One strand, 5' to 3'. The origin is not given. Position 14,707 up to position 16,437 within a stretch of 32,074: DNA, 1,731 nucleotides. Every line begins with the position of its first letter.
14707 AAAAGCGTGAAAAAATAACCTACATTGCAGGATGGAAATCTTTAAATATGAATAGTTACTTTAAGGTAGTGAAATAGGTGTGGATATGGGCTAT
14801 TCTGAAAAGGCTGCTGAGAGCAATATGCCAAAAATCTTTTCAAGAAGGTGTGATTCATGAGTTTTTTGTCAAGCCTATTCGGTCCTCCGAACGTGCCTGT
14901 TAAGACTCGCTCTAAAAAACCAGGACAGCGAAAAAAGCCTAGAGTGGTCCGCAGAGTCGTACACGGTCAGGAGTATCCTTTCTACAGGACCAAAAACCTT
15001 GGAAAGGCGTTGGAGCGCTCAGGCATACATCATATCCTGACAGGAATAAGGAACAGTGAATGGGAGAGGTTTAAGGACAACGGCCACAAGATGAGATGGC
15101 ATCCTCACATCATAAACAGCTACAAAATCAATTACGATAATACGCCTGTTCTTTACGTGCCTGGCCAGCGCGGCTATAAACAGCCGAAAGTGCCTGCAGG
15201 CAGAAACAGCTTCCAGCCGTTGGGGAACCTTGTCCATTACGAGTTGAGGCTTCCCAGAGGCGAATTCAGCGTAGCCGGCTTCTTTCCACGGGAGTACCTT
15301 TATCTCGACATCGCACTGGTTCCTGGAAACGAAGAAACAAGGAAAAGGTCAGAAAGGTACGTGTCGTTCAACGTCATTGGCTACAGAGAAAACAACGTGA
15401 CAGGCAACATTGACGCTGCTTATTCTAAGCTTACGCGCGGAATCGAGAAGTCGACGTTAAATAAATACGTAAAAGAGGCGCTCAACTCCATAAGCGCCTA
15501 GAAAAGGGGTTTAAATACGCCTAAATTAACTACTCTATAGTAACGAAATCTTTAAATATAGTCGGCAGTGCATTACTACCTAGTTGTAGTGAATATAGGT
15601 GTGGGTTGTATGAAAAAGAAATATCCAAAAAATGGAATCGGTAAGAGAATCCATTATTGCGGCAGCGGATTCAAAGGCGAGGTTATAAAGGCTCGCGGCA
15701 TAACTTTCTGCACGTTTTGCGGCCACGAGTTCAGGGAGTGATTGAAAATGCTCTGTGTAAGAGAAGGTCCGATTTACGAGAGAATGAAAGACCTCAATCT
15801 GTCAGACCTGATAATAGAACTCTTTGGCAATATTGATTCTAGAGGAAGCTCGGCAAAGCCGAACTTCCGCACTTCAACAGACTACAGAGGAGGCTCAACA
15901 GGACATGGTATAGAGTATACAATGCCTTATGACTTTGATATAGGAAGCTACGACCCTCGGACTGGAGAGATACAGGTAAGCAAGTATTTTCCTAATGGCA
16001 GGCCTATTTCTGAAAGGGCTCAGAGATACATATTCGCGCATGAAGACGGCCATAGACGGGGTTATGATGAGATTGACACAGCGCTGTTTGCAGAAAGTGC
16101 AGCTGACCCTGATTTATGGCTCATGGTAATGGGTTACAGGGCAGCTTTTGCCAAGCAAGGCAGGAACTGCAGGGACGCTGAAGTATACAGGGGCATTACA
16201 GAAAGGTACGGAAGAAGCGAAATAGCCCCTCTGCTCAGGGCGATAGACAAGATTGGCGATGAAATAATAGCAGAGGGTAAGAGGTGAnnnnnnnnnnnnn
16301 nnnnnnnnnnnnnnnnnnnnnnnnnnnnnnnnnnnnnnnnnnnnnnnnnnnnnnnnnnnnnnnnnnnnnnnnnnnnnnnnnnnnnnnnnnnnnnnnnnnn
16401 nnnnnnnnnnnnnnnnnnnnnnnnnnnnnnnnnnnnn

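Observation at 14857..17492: Three consecutive orphan proteins share an N-terminal (L/I)xxxLFG motif, a possible targeting or processing signal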

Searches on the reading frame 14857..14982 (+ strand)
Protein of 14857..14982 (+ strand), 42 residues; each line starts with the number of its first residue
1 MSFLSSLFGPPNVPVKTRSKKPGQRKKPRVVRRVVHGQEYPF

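Call 71: search_solved_structures(query=window:14857-14982:+, max_evalue=10, show_alignments=3)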
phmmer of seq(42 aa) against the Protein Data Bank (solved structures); distinct sequences matched with E-value up to 10: 1.
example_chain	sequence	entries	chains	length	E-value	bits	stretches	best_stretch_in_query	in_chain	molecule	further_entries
6td7_A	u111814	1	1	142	0.56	14.1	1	3-20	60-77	THB11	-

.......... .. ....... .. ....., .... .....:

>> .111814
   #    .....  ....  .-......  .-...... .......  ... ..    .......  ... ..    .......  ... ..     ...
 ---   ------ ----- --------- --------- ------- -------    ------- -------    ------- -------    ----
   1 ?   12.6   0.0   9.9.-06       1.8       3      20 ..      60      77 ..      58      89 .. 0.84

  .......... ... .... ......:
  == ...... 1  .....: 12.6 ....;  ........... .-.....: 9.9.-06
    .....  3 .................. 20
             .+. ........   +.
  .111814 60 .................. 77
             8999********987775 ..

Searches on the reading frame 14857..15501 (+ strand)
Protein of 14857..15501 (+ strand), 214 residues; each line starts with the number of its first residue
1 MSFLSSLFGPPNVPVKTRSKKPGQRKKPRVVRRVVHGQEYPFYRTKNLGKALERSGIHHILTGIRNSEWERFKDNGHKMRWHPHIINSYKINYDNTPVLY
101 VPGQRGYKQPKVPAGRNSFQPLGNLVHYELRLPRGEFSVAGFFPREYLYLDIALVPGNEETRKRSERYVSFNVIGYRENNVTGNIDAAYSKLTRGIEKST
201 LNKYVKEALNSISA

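Call 4: search_protein_families(library=pfam, proteins=[window:14857-15501:+], max_evalue=0.1)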
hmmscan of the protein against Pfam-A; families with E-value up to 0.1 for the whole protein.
window:14857-15501:+ (214 aa): 0 families

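Call 7: search_protein_families(library=ncbifam, proteins=[window:14857-15501:+], max_evalue=0.1)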
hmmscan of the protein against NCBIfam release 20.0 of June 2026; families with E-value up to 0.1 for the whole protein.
window:14857-15501:+ (214 aa): 0 families

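Call 8: find_homologous_proteins(query=window:14857-15501:+, max_evalue=0.001)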
Query window:14857-15501:+ (214 aa): 1 proteins with E <= 0.001 among 103 candidates.
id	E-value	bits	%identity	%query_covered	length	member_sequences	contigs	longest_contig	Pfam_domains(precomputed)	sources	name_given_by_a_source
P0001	3.4e-141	486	100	100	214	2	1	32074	-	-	-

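Call 24: search_protein_families(library=phrogs, proteins=[window:14857-15501:+], max_evalue=0.1)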
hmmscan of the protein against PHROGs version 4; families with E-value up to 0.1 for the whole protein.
window:14857-15501:+ (214 aa): 0 families

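Call 45: search_protein_representatives(protein=window:14857-15501:+)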
Query: 214 residues. Proteins with E-value up to 0.001 (for the whole library): 2; up to 1e-10: 1; up to 1e-30: 1. The best 2 are listed.
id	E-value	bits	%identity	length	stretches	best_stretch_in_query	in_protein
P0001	1.1e-141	486.2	100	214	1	1-214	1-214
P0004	1.5e-10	57.6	38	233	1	43-163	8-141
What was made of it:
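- Checked: ORF214 has one distant homologue by exhaustive HMMER (E 1.5e-10, call 45).
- Tried and rejected: The single exhaustive HMMER job went to ORF214 and found one homologue (call 45).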

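Call 48: find_encoding_contigs(protein=P0004, flank=10000, max_places=6)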
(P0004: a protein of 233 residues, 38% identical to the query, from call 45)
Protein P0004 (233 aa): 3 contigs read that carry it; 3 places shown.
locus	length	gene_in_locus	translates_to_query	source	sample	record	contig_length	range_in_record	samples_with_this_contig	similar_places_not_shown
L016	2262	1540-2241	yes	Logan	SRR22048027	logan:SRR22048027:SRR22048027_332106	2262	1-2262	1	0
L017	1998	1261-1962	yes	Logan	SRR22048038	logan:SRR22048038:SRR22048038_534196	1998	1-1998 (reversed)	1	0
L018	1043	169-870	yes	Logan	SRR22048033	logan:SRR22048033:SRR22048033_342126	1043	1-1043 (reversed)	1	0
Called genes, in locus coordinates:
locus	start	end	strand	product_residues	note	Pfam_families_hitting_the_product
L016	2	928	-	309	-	?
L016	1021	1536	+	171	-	-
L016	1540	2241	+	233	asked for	-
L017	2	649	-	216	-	?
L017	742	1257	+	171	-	-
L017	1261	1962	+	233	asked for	-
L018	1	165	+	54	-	?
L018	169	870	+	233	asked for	-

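Call 55: list_cluster_members(proteins=[P0001, P0002, P0003, P0004])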
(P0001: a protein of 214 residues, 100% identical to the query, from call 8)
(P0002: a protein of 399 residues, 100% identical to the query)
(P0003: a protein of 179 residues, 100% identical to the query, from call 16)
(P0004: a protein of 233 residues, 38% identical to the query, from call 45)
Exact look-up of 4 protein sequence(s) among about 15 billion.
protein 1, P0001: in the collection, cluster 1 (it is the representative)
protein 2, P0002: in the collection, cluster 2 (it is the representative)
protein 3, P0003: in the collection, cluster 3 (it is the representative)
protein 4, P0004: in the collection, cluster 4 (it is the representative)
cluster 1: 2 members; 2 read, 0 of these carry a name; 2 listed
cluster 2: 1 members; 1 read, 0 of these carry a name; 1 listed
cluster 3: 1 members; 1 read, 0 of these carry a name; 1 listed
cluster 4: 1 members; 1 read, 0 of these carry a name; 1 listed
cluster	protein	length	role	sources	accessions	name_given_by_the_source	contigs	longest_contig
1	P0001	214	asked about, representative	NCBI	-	-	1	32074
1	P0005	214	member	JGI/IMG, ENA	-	-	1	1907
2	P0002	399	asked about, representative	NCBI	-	-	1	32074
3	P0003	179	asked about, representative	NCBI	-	-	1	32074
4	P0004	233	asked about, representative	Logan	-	-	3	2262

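Call 56: find_encoding_contigs(protein=P0005, flank=5000)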
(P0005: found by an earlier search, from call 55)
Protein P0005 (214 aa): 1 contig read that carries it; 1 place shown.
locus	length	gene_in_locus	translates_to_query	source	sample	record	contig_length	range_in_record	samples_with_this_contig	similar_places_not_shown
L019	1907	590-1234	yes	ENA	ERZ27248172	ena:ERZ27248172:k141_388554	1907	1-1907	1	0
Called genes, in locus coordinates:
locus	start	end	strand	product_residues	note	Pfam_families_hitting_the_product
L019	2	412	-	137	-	?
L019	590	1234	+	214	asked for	-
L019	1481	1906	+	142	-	?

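Call 64: predict_structure(alignment_id=A3)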
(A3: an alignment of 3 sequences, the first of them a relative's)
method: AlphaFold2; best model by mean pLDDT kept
length: 214 residues; sequences in the alignment: 3
mean_pLDDT: 34.3   pTM: 0.25
mean pLDDT of the five models: 34.3, 33.3, 33.2, 32.3, 31.2
residues with pLDDT >= 90: 0; 70-90: 0; 50-70: 0; < 50: 214
segments of 3 or more residues with pLDDT < 50: 1-214
pLDDT, mean of each block of 10 residues (from residue 1): 36 34 43 33 34 41 43 35 27 26 30 42 36 28 28 30 30 42 36 32 37 27
secondary structure, 60 per line:
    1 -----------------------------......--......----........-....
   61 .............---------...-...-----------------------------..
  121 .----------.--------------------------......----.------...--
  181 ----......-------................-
elements in order: E30-35 E38-43 H48-55 H57-73 E119-121 H159-164 E176-178 H185-190 H198-213

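Call 65: search_protein_families(library=padloc, proteins=[window:14857-15501:+], max_evalue=0.01)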
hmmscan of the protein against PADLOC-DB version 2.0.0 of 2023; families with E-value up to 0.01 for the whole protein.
window:14857-15501:+ (214 aa): 0 families

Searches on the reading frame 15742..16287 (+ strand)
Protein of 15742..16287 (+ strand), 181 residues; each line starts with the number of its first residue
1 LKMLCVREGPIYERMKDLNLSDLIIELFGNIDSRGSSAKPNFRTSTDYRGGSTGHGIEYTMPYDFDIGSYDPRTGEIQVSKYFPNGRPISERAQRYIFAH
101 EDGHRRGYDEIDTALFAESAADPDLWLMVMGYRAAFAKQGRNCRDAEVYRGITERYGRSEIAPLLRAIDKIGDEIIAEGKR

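Call 4: search_protein_families(library=pfam, proteins=[window:15742-16287:+], max_evalue=0.1)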
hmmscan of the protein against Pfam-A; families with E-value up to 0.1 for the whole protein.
window:15742-16287:+ (181 aa): 0 families

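Call 7: search_protein_families(library=ncbifam, proteins=[window:15742-16287:+], max_evalue=0.1)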
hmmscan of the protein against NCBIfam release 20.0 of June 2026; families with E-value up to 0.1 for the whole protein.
window:15742-16287:+ (181 aa): 0 families

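Call 16: find_homologous_proteins(query=window:15748-16287:+, max_evalue=0.01)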
Query window:15748-16287:+ (179 aa): 1 proteins with E <= 0.01 among 70 candidates.
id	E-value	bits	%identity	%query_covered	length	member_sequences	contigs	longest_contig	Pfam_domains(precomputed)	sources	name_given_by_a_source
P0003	5.4e-117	406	100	100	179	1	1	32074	-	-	-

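Call 24: search_protein_families(library=phrogs, proteins=[window:15748-16287:+], max_evalue=0.1)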
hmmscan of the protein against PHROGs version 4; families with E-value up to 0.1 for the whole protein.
window:15748-16287:+ (179 aa): 0 families

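Call 25: search_solved_structures(query=window:15748-16287:+, max_evalue=10, show_alignments=2)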
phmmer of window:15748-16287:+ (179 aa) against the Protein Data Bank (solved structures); distinct sequences matched with E-value up to 10: 0.

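Call 33: predict_structure(protein=window:15748-16287:+)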
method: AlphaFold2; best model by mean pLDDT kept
length: 179 residues; sequences in the alignment: 1
mean_pLDDT: 36.5   pTM: 0.23
mean pLDDT of the five models: 36.5, 36.0, 35.3, 35.1, 34.5
residues with pLDDT >= 90: 0; 70-90: 0; 50-70: 0; < 50: 179
segments of 3 or more residues with pLDDT < 50: 1-179
pLDDT, mean of each block of 10 residues (from residue 1): 30 35 32 30 31 30 35 41 44 37 34 39 44 36 36 39 46 39
secondary structure, 60 per line:
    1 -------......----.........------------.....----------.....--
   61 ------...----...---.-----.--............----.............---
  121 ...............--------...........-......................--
elements in order: H8-13 H18-26 E39-43 E54-58 E67-69 E74-76 H89-100 H105-117 H121-135 H144-154 H156-177
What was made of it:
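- Both structure predictions failed (pLDDT 34-36, calls 33, 64).
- Tried and rejected: AlphaFold2 on ORF179 (single sequence) and ORF214 (three-sequence alignment) gave pLDDT 36 and 34 (calls 33, 64).
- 15808..15828 (+): Motif copy 2: L21-I-I-E-L-F-G27. The low-confidence model places a helix at residues 18-26 (call 33).
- On Zincin metallopeptidase (ORF179): The AlphaFold model has pLDDT 36 and is unusable (call 33).
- ORF179 has no supported peptidase homology (calls 4, 7, 25, 33).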

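Call 65: search_protein_families(library=padloc, proteins=[window:15748-16287:+], max_evalue=0.01)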
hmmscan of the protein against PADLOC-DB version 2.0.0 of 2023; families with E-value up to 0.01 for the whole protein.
window:15748-16287:+ (179 aa): 0 families
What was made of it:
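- On Zincin metallopeptidase (ORF179): No hit in Pfam, NCBIfam, PHROGs, PADLOC or PDB (calls 4, 7, 24, 25, 65).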
